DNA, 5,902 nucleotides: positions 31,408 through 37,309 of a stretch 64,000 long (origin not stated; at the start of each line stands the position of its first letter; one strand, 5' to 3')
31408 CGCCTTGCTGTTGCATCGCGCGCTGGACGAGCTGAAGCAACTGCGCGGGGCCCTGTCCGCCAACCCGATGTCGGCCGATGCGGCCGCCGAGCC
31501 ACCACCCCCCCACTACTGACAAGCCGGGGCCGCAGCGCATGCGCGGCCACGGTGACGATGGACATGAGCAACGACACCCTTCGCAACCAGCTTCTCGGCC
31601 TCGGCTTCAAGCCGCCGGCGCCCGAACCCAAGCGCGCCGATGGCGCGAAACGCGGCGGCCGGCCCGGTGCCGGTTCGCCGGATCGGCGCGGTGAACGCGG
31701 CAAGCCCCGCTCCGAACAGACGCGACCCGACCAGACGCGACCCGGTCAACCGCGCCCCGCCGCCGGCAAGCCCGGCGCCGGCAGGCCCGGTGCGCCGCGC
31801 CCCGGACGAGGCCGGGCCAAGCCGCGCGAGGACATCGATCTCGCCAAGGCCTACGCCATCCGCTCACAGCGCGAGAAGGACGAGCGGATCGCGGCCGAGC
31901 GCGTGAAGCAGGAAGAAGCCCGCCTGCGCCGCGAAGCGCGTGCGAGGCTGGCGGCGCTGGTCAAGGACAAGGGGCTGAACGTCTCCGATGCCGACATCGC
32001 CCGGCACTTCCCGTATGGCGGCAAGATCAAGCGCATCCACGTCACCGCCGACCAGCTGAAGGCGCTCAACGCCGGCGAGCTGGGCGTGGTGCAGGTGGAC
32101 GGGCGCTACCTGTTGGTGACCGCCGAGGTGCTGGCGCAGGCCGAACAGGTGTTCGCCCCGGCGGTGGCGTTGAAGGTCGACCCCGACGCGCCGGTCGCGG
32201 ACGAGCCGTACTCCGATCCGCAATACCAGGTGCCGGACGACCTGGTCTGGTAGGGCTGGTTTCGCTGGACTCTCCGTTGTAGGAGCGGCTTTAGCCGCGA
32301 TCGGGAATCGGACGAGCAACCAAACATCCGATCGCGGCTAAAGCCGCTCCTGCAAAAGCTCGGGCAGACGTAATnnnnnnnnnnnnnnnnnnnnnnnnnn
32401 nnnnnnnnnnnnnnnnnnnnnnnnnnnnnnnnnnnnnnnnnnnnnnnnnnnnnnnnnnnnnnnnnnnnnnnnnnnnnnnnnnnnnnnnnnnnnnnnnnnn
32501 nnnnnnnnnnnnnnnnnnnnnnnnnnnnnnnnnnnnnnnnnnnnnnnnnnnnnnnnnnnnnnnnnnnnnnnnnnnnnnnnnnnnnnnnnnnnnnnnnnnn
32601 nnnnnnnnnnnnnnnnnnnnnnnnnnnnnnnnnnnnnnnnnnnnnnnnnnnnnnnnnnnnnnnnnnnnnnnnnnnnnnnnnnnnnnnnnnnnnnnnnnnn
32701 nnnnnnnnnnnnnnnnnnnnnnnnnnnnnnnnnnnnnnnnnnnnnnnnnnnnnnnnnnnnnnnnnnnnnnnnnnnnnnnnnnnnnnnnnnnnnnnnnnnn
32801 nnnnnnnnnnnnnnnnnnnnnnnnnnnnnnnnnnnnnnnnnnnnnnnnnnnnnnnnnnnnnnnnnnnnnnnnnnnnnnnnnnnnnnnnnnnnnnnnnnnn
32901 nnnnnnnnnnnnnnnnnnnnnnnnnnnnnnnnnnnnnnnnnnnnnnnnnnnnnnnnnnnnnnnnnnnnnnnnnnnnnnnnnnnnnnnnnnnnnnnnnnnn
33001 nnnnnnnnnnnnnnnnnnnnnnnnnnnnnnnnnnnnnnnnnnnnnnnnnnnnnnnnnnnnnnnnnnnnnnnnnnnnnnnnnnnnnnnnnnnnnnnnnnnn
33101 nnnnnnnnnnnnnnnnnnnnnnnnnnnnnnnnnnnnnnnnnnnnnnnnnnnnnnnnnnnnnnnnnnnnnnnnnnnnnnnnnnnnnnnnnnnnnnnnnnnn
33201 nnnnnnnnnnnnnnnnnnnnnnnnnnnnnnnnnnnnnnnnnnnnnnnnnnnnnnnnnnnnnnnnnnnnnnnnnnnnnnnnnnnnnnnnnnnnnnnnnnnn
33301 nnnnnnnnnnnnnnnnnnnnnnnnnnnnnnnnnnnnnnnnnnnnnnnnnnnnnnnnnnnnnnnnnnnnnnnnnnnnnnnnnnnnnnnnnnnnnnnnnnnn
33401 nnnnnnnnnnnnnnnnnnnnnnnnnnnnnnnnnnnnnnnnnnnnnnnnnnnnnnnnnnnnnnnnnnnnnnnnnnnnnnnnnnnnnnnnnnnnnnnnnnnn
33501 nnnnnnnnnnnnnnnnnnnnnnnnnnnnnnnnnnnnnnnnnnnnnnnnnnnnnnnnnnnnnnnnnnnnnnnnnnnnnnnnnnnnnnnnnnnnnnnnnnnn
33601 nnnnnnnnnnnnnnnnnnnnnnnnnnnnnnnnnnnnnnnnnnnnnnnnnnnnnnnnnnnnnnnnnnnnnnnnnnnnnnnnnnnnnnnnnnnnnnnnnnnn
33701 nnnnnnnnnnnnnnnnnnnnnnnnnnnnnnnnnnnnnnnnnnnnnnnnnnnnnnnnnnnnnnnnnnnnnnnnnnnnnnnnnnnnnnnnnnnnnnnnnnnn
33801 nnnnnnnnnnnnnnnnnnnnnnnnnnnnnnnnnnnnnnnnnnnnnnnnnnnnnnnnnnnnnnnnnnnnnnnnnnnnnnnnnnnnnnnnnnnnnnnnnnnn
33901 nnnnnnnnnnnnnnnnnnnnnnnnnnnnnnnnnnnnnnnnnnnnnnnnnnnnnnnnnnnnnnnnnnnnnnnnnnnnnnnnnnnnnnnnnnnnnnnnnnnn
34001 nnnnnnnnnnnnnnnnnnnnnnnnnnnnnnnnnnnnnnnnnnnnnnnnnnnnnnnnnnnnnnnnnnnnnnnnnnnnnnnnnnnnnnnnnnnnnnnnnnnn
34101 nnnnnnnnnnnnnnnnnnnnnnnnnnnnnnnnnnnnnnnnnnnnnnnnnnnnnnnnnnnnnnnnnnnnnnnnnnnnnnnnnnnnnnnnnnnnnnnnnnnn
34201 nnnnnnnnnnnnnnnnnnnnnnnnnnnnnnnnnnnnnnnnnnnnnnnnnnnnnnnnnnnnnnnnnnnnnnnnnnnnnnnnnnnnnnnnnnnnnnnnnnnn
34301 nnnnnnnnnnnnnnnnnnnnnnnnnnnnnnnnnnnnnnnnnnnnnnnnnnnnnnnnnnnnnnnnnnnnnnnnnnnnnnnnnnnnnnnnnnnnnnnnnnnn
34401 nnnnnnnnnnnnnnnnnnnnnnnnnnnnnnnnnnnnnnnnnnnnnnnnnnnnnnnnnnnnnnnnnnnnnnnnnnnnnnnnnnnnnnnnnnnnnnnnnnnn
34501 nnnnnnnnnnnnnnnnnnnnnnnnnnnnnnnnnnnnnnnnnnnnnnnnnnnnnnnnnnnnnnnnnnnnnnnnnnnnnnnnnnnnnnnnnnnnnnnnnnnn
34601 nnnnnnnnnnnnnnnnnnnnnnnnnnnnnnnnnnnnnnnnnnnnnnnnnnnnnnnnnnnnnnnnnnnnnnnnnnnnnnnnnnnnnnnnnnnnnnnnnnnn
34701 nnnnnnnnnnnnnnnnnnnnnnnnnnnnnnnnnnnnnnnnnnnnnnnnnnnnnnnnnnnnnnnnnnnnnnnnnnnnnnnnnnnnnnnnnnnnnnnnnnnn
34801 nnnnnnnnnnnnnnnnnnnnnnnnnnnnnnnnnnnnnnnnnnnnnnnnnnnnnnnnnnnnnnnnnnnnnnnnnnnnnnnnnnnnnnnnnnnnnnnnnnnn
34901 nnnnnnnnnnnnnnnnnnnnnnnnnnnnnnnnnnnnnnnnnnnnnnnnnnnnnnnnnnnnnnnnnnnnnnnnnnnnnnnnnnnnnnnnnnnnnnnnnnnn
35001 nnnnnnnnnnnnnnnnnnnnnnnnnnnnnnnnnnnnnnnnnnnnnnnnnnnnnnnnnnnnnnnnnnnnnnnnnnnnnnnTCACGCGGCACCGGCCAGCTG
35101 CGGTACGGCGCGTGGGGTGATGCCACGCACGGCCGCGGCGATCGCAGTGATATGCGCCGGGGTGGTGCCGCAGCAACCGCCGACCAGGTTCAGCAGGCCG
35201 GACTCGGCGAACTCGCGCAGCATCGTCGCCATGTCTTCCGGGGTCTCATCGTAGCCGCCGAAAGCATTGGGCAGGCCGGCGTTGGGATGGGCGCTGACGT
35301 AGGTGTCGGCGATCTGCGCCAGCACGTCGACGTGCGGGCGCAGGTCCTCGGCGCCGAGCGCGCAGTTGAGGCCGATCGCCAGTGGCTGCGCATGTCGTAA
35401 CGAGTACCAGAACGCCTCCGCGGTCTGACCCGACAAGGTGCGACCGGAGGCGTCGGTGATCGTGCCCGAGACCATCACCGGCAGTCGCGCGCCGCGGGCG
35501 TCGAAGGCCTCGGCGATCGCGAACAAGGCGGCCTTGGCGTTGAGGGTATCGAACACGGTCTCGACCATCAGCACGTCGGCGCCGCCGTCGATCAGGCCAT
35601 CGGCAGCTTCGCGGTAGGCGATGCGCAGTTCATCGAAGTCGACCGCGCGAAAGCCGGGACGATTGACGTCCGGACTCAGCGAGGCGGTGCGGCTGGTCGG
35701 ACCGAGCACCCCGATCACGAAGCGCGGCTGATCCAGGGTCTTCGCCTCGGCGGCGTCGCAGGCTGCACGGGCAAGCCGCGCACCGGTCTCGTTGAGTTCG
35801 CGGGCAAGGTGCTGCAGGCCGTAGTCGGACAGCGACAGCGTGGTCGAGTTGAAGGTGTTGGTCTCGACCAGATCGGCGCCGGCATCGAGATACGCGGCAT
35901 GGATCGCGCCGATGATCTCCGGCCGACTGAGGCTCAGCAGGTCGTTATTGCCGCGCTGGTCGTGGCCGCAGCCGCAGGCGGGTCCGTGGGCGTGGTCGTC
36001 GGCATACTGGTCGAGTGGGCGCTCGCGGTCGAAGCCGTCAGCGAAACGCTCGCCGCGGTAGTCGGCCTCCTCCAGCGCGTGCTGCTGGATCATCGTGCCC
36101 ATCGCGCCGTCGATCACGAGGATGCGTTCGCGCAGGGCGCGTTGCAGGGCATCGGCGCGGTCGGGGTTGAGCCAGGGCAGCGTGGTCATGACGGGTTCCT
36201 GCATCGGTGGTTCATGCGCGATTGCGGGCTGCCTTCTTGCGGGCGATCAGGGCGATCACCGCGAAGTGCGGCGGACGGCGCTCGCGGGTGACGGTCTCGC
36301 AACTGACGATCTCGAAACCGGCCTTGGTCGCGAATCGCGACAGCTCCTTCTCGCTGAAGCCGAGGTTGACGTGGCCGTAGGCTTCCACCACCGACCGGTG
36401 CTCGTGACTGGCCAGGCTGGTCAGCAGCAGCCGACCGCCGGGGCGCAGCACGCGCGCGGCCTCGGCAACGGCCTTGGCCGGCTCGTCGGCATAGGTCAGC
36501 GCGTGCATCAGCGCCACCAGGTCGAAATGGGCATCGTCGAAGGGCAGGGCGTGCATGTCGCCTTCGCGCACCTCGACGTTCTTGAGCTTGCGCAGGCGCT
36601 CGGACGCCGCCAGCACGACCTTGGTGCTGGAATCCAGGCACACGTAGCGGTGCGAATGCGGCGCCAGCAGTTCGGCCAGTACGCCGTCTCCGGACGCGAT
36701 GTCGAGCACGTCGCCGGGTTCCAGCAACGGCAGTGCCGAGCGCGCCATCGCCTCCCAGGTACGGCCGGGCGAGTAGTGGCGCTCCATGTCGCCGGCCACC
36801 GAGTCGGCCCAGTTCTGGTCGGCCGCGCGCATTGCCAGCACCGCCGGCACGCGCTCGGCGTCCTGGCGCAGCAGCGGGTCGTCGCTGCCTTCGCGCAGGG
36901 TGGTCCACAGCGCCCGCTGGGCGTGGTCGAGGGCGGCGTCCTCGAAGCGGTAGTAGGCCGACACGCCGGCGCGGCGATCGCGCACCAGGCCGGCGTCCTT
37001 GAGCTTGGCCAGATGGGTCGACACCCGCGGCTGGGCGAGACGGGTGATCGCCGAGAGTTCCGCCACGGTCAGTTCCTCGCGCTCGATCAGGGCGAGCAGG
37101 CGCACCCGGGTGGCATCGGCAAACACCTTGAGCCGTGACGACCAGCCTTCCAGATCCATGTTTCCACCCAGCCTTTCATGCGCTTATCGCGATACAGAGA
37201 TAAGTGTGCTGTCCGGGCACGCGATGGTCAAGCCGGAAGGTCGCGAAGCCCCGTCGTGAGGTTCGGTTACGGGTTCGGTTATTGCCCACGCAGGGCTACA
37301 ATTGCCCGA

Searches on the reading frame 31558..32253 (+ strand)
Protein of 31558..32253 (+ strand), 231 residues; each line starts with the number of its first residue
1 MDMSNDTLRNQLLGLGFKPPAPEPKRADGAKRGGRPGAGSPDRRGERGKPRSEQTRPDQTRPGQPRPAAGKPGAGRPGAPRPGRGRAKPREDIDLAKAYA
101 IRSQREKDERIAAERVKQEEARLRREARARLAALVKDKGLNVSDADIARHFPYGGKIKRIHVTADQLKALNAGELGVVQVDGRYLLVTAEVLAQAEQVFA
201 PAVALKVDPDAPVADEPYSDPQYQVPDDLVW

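Call 102: search_protein_families(library=pfam, proteins=[window:31558-32253:+], max_evalue=0.00001)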
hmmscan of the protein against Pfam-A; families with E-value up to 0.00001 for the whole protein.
window:31558-32253:+ (231 aa): 1 family
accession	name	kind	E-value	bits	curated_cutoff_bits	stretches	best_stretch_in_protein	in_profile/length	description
PF09831.14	DUF2058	-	1.3e-22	81.2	25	1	92-231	36-174/174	Uncharacterized protein conserved in bacteria (DUF2058)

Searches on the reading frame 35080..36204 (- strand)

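Call 103: search_protein_families(library=pfam, proteins=[window:35080-36204:-], max_evalue=0.00001)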
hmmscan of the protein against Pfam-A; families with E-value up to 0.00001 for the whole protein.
window:35080-36204:- (374 aa): 1 family
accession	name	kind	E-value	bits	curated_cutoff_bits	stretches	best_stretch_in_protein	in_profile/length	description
PF02574.22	S-methyl_trans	-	3.7e-94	316.2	22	1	29-359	1-283/283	Homocysteine S-methyltransferase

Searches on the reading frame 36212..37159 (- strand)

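Call 103: search_protein_families(library=pfam, proteins=[window:36212-37159:-], max_evalue=0.00001)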
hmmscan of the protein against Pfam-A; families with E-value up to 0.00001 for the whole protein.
window:36212-37159:- (315 aa): 9 families
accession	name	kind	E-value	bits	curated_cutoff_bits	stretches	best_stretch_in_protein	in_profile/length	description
PF08241.18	Methyltransf_11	-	4.9e-23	82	21.2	1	152-245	1-94/95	Methyltransferase domain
PF13649.12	Methyltransf_25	-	3.4e-20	73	27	1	151-242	1-97/97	Methyltransferase domain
PF13847.12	Methyltransf_31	-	1.8e-15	57.3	27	1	151-250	7-113/145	Methyltransferase domain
PF13489.12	Methyltransf_23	-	1.3e-14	54.7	27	1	139-286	14-163/164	Methyltransferase domain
PF01022.26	HTH_5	-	3.7e-14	52.8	22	1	15-60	1-46/47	Bacterial regulatory protein, arsR family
PF08242.18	Methyltransf_12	-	2e-13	51.3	30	1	152-244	1-98/98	Methyltransferase domain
PF01209.24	Ubie_methyltran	-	4.5e-10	39.7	20.1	1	133-261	33-166/233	ubiE/COQ5 methyltransferase family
PF12802.13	MarR_2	-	2.4e-08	34.5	27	1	18-62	7-53/61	MarR family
PF12840.13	HTH_20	-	9.1e-08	32.4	27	1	14-61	2-50/51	Helix-turn-helix domain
